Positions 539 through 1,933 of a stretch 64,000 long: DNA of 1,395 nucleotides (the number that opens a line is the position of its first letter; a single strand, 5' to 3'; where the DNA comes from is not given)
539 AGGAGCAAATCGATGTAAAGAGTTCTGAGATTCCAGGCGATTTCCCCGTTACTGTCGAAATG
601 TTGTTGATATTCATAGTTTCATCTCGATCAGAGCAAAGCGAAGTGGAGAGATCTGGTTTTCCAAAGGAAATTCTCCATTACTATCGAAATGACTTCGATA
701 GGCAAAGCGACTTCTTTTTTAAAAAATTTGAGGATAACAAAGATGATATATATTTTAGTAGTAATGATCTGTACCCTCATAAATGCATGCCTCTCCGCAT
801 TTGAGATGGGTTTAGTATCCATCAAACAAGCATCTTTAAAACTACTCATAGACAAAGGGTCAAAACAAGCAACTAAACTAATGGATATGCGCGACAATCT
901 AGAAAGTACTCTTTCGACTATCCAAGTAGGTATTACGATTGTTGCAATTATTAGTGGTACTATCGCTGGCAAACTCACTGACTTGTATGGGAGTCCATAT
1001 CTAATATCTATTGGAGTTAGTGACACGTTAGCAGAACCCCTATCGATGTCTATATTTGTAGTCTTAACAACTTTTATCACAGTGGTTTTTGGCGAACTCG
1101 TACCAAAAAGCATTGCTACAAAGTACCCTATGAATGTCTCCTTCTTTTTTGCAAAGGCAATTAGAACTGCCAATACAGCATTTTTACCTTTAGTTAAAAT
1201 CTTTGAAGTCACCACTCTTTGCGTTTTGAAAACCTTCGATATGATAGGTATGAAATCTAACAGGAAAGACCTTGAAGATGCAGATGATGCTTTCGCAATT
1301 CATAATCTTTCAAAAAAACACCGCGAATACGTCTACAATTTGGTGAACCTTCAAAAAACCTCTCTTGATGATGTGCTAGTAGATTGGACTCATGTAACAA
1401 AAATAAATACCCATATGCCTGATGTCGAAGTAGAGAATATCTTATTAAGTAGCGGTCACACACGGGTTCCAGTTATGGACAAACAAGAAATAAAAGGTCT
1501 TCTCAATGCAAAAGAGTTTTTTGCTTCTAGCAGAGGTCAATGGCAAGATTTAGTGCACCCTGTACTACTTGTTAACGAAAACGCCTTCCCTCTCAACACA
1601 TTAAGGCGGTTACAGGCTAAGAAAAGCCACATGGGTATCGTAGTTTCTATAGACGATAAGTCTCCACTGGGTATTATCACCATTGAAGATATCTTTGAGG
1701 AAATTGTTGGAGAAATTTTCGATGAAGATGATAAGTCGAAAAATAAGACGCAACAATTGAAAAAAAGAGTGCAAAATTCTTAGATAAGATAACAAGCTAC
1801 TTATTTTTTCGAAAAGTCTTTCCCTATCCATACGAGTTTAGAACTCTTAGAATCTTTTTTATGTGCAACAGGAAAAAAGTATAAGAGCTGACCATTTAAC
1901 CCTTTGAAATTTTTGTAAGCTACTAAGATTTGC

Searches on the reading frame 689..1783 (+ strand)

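Call 6: search_protein_families(library=pfam, proteins=[window:689-1783:+], max_evalue=0.00001)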
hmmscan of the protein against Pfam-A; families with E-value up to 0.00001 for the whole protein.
window:689-1783:+ (364 aa): 2 families
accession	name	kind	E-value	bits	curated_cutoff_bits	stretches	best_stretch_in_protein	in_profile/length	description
PF01595.25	CNNM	-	2.7e-34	118.8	28.4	1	24-191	2-154/181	Cyclin M transmembrane N-terminal domain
PF00571.33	CBS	-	4.6e-08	33.7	24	0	290-340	7-56/57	CBS domain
